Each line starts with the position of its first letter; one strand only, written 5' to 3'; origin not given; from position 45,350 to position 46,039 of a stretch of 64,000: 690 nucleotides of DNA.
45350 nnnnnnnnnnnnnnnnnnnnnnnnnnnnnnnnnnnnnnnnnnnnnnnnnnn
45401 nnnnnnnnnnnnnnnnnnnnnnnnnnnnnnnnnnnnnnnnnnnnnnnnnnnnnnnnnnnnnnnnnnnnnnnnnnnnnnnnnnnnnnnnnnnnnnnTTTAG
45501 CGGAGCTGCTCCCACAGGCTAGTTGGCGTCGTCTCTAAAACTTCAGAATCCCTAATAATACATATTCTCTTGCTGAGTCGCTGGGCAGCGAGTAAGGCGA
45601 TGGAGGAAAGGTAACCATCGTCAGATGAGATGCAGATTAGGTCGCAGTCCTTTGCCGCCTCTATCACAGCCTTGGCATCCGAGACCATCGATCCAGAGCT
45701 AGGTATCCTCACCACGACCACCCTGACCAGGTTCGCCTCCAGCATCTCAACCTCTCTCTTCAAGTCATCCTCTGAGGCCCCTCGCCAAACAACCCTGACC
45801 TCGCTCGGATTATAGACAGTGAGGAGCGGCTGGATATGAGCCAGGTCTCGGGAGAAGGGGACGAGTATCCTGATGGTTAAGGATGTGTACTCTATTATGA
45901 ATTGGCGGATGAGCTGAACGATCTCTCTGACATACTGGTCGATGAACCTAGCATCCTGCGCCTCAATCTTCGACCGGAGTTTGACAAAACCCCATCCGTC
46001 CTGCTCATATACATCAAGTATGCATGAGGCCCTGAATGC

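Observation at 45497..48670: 1057-aa FtsX permease fused to a C-terminal USP-like cytoplasmic domain, with its only candidate ATPase 11 kb away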

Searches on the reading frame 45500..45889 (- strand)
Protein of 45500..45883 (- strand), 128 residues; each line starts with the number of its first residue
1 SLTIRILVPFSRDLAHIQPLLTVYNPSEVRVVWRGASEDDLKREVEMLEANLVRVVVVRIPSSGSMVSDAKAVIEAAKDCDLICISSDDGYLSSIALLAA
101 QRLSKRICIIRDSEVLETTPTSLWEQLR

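Call 21: search_protein_families(library=pfam, proteins=[window:45500-45883:-], max_evalue=10)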
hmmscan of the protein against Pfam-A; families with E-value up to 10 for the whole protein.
window:45500-45883:- (128 aa): 0 families

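Call 77: search_solved_structures(query=A4, max_evalue=10, show_alignments=5)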
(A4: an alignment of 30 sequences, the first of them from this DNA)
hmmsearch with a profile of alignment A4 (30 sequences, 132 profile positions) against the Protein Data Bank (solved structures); distinct sequences matched with E-value up to 10: 60.
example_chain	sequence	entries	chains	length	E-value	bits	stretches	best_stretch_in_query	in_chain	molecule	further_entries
2l69_A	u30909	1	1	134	0.00021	24.2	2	31-79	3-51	Rossmann 2x3 fold protein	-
2lci_A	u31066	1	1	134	0.00036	23.5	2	31-115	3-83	Protein OR36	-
2lrh_A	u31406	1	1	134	0.00067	22.6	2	33-115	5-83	De novo designed protein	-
2lr0_A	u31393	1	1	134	0.0022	20.9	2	31-114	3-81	P-loop ntpase fold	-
5zdh_A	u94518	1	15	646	0.0041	20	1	24-82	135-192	Type II secretion system protein D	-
7z55_AAA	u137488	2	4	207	0.025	17.5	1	66-120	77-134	CRISPR-associated protein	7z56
2l82_A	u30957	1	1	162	0.028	17.3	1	7-92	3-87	DESIGNED PROTEIN OR32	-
7x5j_D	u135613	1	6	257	0.041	16.8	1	35-106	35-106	3-oxoacyl-ACP reductase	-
7yhl_A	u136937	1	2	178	0.041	16.8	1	64-114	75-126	CRISPR system ring nuclease SSO2081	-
8htw_A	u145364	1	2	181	0.041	16.8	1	64-114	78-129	CRISPR system ring nuclease SSO2081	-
7ygh_A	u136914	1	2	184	0.044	16.7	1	64-114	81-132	CRISPR system ring nuclease SSO2081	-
7ygl_A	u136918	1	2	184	0.045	16.6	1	64-114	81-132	CRISPR system ring nuclease SSO2081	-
9nw3_1A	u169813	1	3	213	0.056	16.4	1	19-88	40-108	Sperm flagellar protein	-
8bao_A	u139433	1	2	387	0.063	16.2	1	10-78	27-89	DUF1887 family protein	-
9jxw_A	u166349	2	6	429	0.078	15.9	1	19-118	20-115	PIN domain-containing protein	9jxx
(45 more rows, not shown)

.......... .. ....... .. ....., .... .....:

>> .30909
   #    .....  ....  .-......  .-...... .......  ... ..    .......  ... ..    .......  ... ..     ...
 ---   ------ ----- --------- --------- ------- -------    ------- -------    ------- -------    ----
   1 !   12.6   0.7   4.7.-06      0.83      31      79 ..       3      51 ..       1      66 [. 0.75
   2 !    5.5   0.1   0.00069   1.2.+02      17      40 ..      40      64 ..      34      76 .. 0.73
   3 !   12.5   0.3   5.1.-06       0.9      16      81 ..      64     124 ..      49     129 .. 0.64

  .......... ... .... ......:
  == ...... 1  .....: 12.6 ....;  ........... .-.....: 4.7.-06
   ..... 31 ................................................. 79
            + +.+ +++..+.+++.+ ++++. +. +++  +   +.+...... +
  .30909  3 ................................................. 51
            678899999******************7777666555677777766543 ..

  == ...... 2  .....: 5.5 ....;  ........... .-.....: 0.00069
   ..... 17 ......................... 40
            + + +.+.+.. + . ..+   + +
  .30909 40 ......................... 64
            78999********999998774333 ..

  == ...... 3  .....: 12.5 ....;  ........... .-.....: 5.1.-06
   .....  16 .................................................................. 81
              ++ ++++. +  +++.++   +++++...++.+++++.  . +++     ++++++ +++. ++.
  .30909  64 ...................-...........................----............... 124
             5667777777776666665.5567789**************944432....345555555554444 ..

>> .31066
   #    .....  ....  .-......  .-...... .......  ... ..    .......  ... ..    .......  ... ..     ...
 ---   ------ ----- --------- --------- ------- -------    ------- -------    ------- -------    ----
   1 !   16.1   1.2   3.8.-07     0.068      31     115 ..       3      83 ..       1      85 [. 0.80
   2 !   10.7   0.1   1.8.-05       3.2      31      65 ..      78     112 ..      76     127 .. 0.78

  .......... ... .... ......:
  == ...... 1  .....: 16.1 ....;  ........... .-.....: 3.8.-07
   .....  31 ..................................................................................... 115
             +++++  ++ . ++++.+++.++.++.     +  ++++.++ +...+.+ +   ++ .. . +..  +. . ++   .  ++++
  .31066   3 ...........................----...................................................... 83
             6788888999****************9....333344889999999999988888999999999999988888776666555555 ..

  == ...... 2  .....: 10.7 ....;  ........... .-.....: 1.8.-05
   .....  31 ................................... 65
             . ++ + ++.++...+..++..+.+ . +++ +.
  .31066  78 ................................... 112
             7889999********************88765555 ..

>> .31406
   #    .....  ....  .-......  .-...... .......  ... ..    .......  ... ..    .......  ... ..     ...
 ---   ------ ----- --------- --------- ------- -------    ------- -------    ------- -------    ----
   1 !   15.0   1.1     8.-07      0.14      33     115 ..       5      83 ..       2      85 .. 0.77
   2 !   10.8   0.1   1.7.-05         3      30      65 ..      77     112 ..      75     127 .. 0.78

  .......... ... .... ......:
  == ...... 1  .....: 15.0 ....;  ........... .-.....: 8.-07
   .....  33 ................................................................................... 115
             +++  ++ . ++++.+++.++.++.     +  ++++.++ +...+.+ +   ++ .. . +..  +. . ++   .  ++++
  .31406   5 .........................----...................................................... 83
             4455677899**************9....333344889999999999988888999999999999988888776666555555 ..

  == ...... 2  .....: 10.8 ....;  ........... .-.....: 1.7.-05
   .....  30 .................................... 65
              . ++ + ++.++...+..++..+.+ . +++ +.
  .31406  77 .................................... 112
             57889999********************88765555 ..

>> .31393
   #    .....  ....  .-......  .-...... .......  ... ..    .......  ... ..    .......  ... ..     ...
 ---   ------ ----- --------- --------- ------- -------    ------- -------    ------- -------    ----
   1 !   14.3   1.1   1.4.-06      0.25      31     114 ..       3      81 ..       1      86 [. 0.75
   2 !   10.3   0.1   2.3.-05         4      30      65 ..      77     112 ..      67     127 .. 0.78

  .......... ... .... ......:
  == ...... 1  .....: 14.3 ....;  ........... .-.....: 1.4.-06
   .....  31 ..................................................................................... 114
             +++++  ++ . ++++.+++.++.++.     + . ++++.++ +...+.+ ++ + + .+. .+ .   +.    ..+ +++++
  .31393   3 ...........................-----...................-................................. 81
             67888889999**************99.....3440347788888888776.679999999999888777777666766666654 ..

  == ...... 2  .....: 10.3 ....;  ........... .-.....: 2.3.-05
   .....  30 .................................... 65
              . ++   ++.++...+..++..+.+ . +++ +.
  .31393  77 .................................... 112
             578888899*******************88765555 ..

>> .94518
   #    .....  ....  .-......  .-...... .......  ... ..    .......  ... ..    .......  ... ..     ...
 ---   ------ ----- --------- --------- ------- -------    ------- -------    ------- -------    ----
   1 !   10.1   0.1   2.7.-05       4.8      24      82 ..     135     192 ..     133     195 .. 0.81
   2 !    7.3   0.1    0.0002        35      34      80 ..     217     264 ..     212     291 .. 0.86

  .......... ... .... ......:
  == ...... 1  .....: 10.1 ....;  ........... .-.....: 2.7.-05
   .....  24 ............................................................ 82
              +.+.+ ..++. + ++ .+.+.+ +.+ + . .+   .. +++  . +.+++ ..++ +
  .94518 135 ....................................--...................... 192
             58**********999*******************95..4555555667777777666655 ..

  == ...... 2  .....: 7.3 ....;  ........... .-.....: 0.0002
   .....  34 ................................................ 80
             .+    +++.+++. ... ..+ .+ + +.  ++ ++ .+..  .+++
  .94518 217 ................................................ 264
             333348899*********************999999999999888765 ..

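Call 92: search_protein_families(library=padloc, alignment_id=A4, max_evalue=1)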
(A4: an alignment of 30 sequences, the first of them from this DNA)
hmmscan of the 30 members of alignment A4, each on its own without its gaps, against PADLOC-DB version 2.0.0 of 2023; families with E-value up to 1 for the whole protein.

A. member 1, seq(130 aa): 2 families
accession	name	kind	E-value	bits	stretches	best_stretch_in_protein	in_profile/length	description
PDLC01991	CARF_m8--CARF_LolE_TM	-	4.4e-32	109.1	1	1-130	679-810/810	-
PDLC01990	CARF_m8--CARF_Beta-galactosidase_LolE_TM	-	9.1e-13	44.4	1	2-125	1661-1786/1791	-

B. families by the number of members that match (of 30 scanned): 47 families (the first 25 are shown)
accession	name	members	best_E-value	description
PDLC01990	CARF_m8--CARF_Beta-galactosidase_LolE_TM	30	1.1e-57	-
PDLC01991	CARF_m8--CARF_LolE_TM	30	2.7e-56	-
PDLC01802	CARF1--CARF_HEPN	13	3.3e-09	-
PDLC01031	Csx1/Csm6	6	8.1e-07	CARF+HEPN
PDLC01872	CARF3--CARF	6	3.4e-05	-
PDLC01360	Csx1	5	6.9e-08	CAS-III; associated_signaling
PDLC01881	CARF4--CARF_PDDEXK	5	3.3e-06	-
PDLC01980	CARF_m13--CARF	5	0.00022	-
PDLC01794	CARF1--CARF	5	0.0012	-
PDLC01838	CARF2--CARF_HEPN_CARF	4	5e-07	-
PDLC01840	CARF2--CARF_HEPN_CARF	4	2.5e-06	-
PDLC01801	CARF1--CARF_HEPN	4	0.0013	-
PDLC01880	CARF4--CARF_PDDEXK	3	3.4e-06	-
PDLC01839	CARF2--CARF_HEPN_CARF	3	2e-05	-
PDLC01813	CARF1--CARF_HEPN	2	6.1e-06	-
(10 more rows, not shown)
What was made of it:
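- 45500..45880 (-): CTD2 (aa 931-1057): CARF domain (Rossmann-like, beta5-beta6 hairpin). 13 of 30 members also hit CARF1--CARF_HEPN (best 3.3e-9), and others hit Csx1/Csm6, Csx1 and Csa3 (call 92).
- On CARF domain superfamily: 13 of 30 family members hit CARF1--CARF_HEPN (best 3.3e-9), and others hit Csx1/Csm6 (8e-7), Csx1 (6.9e-8), CARF4_PDDEXK and Csa3 (call 92).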

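Call 93: search_protein_families(library=ncbifam, alignment_id=A4, max_evalue=1)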
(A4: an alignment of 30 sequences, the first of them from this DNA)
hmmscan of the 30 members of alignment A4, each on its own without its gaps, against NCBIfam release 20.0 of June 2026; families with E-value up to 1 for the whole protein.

A. member 1, seq(130 aa): 0 families

B. families by the number of members that match (of 30 scanned): 38 families (the first 25 are shown)
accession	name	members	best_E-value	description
NF041401.1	XopAF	1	0.0039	XopAF/AvrXv3 family type III secretion system effector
NF040581.1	cas_Crn1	1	0.004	CRISPR-associated ring nuclease Crn1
TIGR01830.1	3oxo_ACP_reduc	1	0.005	3-oxoacyl-[acyl-carrier-protein] reductase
NF007935.0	PRK10651.1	1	0.0071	two-component system response regulator NarL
NF003099.0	PRK04019.2-2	1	0.015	50S ribosomal protein L10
TIGR00142.1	hycI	1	0.016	hydrogenase maturation peptidase HycI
NF002844.0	PRK03092.1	1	0.018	ribose-phosphate diphosphokinase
NF005250.0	PRK06761.1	1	0.023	hypothetical protein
NF009604.0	PRK13057.1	1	0.024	lipid kinase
NF008986.0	PRK12333.1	1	0.034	nucleoside triphosphate pyrophosphohydrolase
NF008062.1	PRK10796.1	1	0.036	LPS assembly lipoprotein LptE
TIGR04384.1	putr_carbamoyl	1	0.042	putrescine carbamoyltransferase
NF047398.1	AAA_KGGVGR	1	0.048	KGGVGR-motif variant AAA ATPase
NF007658.0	PRK10330.1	1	0.062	electron transport protein HydN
NF009375.0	PRK12738.1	1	0.062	tagatose-bisphosphate aldolase subunit KbaY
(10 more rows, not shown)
